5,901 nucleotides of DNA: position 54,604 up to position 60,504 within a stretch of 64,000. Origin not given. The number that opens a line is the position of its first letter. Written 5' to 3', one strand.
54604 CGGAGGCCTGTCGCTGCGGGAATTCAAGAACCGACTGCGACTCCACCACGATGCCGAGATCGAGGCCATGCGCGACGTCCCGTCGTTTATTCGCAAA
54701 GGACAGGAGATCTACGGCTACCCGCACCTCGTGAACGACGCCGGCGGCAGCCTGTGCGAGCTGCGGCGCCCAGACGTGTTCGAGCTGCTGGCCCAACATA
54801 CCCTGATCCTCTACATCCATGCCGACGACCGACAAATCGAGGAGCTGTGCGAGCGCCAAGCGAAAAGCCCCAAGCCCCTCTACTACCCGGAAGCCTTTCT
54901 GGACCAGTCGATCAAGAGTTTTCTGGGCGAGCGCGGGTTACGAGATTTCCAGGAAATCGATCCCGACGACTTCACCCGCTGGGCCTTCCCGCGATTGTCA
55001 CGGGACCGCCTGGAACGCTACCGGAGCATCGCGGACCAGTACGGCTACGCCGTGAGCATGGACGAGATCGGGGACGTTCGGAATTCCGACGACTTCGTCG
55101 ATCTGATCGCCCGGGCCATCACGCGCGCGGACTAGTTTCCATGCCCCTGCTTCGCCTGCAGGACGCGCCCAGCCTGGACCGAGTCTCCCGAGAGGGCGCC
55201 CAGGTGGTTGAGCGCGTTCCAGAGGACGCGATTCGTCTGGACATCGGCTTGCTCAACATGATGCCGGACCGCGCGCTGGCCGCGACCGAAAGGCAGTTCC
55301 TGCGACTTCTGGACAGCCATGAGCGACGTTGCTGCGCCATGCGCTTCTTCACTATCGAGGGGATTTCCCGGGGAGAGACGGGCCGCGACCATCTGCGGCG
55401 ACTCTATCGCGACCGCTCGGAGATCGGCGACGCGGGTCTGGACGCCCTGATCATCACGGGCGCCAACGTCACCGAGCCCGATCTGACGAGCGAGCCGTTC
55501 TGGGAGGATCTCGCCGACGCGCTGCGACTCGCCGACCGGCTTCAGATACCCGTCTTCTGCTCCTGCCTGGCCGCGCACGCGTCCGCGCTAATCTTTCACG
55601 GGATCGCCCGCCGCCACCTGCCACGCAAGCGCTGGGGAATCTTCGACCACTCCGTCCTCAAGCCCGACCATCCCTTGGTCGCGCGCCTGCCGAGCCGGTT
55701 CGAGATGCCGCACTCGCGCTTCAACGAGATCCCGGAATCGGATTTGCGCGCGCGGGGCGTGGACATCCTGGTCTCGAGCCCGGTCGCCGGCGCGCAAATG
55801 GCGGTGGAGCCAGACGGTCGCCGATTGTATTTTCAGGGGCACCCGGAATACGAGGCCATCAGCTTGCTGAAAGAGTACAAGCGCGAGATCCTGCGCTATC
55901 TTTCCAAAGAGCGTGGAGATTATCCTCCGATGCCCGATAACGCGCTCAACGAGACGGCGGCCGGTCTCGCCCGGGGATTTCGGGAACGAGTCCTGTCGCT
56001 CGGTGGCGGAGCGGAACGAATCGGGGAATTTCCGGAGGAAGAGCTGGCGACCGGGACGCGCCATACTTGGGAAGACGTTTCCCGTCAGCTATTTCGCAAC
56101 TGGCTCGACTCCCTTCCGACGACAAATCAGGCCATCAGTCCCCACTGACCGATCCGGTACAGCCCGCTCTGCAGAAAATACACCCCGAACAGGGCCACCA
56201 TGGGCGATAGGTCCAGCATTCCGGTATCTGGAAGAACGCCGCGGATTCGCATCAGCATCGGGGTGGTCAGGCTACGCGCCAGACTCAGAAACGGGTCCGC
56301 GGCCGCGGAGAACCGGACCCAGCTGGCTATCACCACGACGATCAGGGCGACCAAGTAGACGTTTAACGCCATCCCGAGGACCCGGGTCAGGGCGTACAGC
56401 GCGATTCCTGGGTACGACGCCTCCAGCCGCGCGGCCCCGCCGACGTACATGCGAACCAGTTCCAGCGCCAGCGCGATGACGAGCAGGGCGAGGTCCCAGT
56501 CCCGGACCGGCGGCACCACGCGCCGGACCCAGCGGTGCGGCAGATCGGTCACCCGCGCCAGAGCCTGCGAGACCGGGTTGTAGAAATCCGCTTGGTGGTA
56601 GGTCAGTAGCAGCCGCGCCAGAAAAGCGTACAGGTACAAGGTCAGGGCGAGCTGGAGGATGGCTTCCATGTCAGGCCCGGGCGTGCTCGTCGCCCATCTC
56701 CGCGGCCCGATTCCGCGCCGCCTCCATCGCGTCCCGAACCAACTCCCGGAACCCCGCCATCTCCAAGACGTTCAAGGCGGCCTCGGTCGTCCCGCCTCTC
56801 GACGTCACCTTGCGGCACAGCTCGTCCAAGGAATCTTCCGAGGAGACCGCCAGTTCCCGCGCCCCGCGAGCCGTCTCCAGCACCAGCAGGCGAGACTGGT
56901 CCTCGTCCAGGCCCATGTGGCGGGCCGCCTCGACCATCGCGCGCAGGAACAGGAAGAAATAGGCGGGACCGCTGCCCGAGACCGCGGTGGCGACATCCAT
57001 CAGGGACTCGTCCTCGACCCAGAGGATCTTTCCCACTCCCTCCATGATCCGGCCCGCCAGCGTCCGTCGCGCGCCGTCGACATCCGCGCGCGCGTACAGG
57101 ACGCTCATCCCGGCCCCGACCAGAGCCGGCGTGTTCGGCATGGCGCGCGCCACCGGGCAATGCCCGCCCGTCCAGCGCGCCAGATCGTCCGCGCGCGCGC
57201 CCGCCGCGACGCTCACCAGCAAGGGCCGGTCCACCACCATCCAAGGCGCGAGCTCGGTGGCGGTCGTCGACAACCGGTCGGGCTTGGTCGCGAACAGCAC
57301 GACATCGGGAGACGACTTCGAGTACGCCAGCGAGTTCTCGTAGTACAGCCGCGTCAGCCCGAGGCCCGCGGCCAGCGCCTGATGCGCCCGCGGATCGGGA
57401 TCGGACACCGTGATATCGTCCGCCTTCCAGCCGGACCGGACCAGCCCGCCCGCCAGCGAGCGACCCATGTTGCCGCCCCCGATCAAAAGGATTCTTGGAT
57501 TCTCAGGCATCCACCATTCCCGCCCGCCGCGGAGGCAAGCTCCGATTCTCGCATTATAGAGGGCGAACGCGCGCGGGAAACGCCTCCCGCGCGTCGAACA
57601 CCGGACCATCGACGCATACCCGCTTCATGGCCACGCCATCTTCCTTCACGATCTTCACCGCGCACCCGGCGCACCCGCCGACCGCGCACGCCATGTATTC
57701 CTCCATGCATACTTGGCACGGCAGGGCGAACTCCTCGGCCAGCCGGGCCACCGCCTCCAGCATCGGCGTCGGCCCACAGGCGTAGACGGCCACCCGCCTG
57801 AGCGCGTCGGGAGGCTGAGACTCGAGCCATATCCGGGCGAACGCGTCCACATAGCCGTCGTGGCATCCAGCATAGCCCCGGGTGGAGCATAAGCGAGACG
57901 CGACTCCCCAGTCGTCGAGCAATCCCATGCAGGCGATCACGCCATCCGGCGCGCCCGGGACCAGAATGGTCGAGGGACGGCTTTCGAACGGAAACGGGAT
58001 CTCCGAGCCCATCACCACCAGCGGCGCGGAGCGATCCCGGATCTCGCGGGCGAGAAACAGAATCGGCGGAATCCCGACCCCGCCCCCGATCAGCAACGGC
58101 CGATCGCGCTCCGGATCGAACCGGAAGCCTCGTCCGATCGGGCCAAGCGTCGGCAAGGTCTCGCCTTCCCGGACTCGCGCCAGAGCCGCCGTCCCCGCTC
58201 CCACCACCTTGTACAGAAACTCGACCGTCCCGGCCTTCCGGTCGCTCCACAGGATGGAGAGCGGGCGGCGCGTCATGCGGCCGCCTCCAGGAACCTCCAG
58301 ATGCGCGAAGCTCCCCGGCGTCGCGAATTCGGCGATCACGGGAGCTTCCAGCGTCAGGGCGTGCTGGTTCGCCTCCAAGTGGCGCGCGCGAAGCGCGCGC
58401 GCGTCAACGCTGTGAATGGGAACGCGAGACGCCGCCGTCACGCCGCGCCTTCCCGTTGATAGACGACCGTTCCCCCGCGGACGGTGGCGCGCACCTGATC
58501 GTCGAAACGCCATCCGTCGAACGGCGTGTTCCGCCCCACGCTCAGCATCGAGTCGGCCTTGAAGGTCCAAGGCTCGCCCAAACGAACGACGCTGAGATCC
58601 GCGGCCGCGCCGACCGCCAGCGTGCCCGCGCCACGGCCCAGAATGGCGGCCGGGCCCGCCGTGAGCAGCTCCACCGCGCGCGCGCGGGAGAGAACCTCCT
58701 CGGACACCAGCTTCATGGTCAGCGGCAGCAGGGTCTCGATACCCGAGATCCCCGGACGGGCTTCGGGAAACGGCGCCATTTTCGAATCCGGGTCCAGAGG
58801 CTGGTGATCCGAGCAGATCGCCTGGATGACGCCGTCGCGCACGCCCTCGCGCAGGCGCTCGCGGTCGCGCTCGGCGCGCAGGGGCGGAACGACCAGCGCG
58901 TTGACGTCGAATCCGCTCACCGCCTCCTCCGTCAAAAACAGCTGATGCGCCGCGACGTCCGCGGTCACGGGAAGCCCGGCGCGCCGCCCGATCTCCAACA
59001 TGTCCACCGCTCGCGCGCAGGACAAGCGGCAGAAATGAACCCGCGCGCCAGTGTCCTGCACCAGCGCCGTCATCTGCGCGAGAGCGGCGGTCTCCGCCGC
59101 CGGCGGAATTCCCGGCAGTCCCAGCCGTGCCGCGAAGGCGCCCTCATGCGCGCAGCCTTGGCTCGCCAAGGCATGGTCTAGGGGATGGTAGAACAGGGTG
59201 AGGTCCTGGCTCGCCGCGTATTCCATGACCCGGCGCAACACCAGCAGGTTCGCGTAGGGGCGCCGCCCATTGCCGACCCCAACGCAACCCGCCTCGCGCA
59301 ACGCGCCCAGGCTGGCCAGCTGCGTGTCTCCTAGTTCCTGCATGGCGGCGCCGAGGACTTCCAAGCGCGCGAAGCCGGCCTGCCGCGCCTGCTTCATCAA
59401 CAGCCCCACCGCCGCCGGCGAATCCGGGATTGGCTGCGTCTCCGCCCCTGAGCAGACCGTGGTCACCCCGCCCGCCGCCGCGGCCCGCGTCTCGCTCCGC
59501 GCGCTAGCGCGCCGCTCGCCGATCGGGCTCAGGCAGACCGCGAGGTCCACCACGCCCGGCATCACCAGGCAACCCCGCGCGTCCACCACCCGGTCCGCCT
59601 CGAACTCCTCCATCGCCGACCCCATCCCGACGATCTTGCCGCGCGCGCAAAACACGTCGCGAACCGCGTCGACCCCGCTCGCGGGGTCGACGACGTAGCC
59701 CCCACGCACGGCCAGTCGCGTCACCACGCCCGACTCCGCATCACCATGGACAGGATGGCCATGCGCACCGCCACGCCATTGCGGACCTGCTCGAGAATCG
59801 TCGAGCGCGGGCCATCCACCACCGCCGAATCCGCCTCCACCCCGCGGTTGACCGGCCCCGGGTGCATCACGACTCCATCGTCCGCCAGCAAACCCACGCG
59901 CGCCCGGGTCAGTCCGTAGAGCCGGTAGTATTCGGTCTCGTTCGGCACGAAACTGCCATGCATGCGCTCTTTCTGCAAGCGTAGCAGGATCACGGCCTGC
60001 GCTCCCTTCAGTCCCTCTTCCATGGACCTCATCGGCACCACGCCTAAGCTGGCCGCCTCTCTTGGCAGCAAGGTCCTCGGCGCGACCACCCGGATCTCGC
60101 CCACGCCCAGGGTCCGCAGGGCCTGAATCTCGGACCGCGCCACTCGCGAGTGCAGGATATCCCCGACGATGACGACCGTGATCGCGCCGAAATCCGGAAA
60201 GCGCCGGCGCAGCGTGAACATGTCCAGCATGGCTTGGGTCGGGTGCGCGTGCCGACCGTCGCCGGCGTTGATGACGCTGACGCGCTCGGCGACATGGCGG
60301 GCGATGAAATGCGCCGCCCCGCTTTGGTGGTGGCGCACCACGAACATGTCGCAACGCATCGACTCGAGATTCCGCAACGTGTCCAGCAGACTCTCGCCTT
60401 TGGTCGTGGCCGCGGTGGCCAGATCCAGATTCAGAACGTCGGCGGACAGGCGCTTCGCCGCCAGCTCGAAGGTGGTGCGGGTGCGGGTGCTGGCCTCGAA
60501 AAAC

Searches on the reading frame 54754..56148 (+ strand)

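Call 14: search_protein_families(library=pfam, proteins=[window:54754-56148:+], max_evalue=0.01)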
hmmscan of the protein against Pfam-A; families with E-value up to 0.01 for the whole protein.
window:54754-56148:+ (464 aa): 1 family
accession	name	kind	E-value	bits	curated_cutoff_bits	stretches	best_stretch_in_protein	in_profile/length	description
PF04204.22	HTS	-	2e-63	214.6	27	1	138-452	8-289/298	Homoserine O-succinyltransferase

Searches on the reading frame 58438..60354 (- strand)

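Call 14: search_protein_families(library=pfam, proteins=[window:58438-60354:-], max_evalue=0.01)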
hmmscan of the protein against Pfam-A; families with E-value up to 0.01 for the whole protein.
window:58438-60354:- (638 aa): 2 families
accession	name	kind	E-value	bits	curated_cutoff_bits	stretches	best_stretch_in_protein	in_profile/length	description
PF01979.26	Amidohydro_1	-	1.2e-14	54.7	25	1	284-631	37-345/345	Amidohydrolase family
PF07969.17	Amidohydro_3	-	4.1e-11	43.5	29.7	1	412-632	279-472/472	Amidohydrolase family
